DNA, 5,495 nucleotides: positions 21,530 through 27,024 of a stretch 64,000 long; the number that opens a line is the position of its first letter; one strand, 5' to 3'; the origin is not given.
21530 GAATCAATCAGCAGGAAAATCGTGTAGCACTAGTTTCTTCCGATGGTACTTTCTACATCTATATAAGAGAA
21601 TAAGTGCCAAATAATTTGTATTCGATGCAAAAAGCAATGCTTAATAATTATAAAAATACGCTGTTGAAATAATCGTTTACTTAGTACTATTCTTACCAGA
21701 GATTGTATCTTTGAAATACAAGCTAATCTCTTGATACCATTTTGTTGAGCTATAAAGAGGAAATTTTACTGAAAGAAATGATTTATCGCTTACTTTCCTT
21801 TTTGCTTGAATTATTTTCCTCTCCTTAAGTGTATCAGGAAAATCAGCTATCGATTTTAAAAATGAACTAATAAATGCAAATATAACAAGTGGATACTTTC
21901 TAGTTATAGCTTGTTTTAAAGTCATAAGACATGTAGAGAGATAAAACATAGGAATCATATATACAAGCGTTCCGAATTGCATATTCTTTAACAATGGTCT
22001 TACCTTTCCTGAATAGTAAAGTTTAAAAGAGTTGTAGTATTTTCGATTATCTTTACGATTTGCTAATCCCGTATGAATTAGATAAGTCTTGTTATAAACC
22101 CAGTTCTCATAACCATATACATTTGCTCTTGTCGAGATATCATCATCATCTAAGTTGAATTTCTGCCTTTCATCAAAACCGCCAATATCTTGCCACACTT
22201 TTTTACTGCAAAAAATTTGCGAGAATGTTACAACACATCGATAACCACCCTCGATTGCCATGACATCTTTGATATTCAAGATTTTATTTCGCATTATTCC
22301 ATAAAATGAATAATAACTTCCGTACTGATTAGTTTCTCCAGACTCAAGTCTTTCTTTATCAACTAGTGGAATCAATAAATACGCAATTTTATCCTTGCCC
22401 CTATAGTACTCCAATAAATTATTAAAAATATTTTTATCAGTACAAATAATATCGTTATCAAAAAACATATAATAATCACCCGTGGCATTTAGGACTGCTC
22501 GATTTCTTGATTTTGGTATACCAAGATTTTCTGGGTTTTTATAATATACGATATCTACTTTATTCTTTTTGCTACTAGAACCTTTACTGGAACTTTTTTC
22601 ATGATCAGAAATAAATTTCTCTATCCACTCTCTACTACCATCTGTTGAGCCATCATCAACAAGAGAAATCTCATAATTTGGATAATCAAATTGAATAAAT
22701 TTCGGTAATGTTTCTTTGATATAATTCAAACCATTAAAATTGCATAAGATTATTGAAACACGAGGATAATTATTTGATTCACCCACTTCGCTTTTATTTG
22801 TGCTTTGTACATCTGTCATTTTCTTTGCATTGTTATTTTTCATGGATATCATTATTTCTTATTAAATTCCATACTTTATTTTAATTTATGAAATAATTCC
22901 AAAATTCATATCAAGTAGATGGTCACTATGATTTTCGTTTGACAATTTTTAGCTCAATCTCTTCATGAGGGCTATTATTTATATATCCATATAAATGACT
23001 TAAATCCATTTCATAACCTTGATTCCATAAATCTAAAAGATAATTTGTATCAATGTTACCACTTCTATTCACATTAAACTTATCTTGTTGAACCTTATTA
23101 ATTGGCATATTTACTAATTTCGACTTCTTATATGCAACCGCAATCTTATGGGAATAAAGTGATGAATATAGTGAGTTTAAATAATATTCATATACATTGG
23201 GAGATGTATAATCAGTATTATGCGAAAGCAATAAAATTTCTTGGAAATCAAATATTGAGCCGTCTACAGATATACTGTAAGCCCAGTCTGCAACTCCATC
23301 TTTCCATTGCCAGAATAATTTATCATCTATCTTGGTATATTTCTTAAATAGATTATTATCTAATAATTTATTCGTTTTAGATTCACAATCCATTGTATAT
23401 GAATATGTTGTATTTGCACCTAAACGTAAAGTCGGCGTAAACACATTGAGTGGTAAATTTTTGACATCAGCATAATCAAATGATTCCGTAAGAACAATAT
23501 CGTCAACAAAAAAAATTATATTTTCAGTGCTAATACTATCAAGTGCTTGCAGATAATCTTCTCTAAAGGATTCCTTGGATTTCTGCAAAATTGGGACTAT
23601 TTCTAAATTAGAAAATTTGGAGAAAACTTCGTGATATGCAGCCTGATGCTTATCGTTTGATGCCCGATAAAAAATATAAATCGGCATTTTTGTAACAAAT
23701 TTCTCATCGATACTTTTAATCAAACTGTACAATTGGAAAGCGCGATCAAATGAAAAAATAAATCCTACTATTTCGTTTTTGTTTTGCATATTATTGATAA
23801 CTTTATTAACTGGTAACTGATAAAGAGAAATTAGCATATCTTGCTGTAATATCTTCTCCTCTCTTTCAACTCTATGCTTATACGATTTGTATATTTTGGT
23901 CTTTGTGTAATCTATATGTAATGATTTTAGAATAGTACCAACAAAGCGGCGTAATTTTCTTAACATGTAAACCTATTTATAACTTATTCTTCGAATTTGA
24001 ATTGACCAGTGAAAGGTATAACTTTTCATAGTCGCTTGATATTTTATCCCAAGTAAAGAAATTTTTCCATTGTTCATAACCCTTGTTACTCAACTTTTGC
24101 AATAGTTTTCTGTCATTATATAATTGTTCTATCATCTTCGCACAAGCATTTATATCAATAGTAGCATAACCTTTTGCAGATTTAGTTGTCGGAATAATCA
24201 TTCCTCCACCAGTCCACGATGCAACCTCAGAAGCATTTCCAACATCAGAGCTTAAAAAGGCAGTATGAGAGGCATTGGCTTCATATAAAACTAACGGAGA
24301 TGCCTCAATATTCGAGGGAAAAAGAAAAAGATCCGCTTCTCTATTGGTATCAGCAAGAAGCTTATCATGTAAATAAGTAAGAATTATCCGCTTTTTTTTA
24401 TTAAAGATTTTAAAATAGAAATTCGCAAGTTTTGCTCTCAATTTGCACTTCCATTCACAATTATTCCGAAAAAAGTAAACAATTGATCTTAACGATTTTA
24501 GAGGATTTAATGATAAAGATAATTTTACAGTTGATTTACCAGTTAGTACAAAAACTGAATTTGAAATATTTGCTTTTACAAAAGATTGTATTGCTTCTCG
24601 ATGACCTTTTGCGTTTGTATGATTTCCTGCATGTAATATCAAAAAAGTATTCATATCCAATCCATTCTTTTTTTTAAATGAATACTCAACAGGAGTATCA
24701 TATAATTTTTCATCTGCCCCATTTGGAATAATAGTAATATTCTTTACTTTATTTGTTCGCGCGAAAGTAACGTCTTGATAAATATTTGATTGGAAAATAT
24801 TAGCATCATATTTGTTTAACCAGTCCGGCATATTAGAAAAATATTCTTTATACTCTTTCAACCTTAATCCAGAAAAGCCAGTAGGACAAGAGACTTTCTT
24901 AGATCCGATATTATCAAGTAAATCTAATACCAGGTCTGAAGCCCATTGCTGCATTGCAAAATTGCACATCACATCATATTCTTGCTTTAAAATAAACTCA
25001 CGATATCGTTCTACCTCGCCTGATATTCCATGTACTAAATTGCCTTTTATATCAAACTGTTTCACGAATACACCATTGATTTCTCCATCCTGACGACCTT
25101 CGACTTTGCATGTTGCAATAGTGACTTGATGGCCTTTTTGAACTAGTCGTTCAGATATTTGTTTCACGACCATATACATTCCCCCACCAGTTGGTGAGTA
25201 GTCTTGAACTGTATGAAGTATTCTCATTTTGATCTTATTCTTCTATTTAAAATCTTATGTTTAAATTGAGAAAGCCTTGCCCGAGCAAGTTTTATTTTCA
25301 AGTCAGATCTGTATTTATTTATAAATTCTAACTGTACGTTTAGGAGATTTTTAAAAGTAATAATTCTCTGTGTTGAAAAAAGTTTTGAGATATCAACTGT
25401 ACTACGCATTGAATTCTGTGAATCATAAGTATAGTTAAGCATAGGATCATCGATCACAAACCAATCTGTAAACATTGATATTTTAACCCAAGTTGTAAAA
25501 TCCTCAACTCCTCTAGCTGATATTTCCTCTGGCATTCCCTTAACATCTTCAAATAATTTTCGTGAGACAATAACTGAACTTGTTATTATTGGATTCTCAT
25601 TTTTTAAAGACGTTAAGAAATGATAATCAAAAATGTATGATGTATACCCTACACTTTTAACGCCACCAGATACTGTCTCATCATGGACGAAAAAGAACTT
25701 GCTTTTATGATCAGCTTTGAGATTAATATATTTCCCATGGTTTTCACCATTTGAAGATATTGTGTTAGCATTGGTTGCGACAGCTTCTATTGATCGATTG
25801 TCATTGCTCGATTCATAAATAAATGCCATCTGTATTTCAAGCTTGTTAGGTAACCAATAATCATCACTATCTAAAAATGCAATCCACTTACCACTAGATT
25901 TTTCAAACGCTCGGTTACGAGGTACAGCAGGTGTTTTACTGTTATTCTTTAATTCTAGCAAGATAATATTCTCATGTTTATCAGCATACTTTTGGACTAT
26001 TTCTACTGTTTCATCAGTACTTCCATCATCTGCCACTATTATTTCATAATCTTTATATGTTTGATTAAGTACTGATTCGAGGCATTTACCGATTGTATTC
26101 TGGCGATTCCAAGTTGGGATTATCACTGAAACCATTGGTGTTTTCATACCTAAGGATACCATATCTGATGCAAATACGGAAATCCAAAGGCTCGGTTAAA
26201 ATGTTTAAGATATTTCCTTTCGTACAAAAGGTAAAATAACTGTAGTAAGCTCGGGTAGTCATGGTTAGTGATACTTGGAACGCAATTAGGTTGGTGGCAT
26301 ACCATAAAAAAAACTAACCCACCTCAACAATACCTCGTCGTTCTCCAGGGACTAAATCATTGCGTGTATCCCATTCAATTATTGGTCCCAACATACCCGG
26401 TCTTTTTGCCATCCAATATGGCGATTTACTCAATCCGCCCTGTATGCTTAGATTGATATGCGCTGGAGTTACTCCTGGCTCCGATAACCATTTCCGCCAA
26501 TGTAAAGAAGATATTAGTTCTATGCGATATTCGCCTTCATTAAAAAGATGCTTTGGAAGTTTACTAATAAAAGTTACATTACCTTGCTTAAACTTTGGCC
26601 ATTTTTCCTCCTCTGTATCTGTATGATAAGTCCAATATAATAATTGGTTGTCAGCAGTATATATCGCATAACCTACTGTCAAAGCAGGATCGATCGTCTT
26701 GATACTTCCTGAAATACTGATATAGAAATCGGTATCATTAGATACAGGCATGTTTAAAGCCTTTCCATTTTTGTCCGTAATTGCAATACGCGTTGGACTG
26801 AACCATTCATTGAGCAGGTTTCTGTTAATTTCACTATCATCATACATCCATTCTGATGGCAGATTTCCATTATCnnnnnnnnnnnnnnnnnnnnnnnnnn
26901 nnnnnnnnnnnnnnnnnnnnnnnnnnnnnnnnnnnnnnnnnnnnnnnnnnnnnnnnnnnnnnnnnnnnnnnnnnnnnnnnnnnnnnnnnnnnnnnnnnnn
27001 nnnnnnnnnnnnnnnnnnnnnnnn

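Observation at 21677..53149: A ~31-kb surface-glycan biosynthesis island with two independent ABC-2 exporters, a Wzx flippase, a GtrB/GT-C module and GDP-fucose synthesis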

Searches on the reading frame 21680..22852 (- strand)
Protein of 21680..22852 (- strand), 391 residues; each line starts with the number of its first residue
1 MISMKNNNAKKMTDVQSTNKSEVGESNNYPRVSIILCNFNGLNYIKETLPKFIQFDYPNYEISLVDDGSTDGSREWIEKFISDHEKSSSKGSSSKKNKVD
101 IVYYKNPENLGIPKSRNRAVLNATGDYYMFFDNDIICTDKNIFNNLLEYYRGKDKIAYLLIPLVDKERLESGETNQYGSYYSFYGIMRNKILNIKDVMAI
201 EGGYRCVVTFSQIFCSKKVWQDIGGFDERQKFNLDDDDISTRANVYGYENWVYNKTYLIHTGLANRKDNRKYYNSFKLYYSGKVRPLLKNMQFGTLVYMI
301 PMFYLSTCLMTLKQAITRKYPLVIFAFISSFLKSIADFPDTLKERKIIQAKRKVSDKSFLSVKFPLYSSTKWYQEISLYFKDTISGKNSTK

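Call 3: search_protein_families(library=pfam, proteins=[window:21680-22852:-], max_evalue=0.001)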
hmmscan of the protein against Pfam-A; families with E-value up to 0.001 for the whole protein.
window:21680-22852:- (391 aa): 3 families
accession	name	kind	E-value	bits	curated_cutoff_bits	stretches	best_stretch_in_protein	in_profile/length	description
PF00535.33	Glycos_transf_2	-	4.2e-22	79.3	23.3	1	33-196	1-151/168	Glycosyl transferase family 2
PF10111.15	Glyco_tranf_2_2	-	1.9e-07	31.3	27.3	1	34-243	4-199/276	Glycosyltransferase like family 2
PF13641.12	Glyco_tranf_2_3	-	0.00014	22.4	27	0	30-241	1-191/230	Glycosyltransferase like family 2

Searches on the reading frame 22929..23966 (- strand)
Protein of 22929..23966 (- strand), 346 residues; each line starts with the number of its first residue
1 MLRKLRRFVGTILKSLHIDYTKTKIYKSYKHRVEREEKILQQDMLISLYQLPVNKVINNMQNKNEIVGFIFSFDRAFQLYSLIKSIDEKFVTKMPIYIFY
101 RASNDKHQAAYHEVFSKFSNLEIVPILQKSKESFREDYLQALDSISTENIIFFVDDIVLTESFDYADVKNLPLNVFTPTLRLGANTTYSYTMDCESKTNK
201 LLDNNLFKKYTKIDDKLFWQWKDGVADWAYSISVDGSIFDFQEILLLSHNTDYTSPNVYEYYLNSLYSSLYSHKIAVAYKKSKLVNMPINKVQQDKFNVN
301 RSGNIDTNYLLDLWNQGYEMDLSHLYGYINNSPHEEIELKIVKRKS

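Call 3: search_protein_families(library=pfam, proteins=[window:22929-23966:-], max_evalue=0.001)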
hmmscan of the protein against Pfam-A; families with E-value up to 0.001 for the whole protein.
window:22929-23966:- (346 aa): 0 families

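Call 14: search_protein_families(library=ncbifam, proteins=[window:22929-23966:-], max_evalue=0.1)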
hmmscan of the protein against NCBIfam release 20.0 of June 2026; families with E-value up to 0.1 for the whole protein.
window:22929-23966:- (346 aa): 0 families

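Call 15: search_protein_families(library=pfam, proteins=[window:22929-23966:-], max_evalue=5)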
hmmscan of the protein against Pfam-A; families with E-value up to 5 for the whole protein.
window:22929-23966:- (346 aa): 1 family
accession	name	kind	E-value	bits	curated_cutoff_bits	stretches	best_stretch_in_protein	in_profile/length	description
PF09003.16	Arm-DNA-bind_1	-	0.11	13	22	1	196-232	6-42/74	Bacteriophage lambda integrase, Arm DNA-binding domain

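Call 61: search_solved_structures(query=window:22929-23966:-, max_evalue=10)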
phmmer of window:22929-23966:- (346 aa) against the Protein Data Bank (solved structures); distinct sequences matched with E-value up to 10: 0.

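Call 69: search_dna_similar(query=window:22929-23966:-, collection=plasmids, mode=protein, max_evalue=0.001, max_rows=12)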
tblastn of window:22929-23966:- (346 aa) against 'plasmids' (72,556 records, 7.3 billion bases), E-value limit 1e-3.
No match.

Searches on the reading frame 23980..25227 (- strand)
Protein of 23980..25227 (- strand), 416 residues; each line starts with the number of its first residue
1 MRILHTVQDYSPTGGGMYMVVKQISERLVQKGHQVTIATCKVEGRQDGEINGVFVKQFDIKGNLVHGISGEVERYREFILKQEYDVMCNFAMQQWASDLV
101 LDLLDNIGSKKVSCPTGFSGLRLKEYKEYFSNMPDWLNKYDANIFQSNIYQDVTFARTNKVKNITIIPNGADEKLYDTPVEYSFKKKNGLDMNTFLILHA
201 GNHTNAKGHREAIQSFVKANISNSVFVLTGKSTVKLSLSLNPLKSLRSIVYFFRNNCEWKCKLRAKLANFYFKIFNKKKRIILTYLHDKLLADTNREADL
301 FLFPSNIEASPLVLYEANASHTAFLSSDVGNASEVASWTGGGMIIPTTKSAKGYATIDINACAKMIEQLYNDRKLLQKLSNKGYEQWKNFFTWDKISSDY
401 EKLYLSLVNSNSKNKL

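Call 3: search_protein_families(library=pfam, proteins=[window:23980-25227:-], max_evalue=0.001)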
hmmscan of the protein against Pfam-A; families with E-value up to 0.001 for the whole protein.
window:23980-25227:- (416 aa): 3 families
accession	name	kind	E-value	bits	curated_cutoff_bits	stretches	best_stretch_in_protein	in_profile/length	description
PF00534.26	Glycos_transf_1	-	6.8e-13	48.9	26.4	1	184-385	5-171/172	Glycosyl transferases group 1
PF13692.12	Glyco_trans_1_4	-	3.2e-07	31.1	27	1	281-358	61-128/142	Glycosyl transferases group 1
PF13439.12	Glyco_transf_4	-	3.7e-07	30.7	28.5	1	15-173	2-168/170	Glycosyltransferase Family 4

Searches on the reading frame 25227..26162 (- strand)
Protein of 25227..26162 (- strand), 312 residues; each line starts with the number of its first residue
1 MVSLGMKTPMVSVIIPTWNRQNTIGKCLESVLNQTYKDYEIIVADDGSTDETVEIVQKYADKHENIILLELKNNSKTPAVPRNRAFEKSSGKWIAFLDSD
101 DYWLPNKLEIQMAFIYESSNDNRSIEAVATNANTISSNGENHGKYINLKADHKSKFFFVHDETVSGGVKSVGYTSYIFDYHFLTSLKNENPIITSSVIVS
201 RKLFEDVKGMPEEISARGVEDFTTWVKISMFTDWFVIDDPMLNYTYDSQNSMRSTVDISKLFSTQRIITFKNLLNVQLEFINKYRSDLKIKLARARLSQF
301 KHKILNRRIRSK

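Call 3: search_protein_families(library=pfam, proteins=[window:25227-26162:-], max_evalue=0.001)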
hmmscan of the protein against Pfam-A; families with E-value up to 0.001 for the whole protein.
window:25227-26162:- (312 aa): 5 families
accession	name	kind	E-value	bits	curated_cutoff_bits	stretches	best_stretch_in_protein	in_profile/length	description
PF00535.33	Glycos_transf_2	-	7.3e-37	127.3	23.3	1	12-121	1-109/168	Glycosyl transferase family 2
PF10111.15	Glyco_tranf_2_2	-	3.2e-17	63.4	27.3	1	12-253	1-223/276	Glycosyltransferase like family 2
PF13641.12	Glyco_tranf_2_3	-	2.2e-14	54.5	27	1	9-117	1-112/230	Glycosyltransferase like family 2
PF13704.12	Glyco_tranf_2_4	-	4.4e-05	24.3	27.5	1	21-102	4-83/98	Glycosyl transferase family 2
PF03071.21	GNT-I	-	0.00077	18.8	25.4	0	4-79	88-165/434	GNT-I family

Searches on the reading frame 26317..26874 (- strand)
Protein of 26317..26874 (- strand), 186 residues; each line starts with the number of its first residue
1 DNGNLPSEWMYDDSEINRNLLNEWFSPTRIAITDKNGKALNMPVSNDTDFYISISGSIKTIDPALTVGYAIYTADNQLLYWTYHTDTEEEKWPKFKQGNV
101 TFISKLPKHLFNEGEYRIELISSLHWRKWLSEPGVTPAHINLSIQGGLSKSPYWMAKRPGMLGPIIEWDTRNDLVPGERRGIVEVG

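Call 93: search_solved_structures(query=window:26317-26874:-, max_evalue=10, show_alignments=1)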
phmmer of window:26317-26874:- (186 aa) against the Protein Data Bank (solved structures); distinct sequences matched with E-value up to 10: 5.
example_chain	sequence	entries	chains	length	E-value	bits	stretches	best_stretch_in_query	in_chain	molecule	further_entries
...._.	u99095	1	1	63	0.015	18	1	58-106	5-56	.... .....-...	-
6ewt_A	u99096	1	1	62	0.053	16.2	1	57-107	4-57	NRPS Kj12B-NDD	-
6ewu_A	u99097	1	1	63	0.29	13.8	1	59-107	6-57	NRPS Kj12C-NDD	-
6ewv_A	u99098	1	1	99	0.63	12.7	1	59-109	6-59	NRPS Kj12C-NDD, NRPS Kj12B-CDD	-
5h45_A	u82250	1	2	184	1.8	11.2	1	38-74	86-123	DNA repair protein RadA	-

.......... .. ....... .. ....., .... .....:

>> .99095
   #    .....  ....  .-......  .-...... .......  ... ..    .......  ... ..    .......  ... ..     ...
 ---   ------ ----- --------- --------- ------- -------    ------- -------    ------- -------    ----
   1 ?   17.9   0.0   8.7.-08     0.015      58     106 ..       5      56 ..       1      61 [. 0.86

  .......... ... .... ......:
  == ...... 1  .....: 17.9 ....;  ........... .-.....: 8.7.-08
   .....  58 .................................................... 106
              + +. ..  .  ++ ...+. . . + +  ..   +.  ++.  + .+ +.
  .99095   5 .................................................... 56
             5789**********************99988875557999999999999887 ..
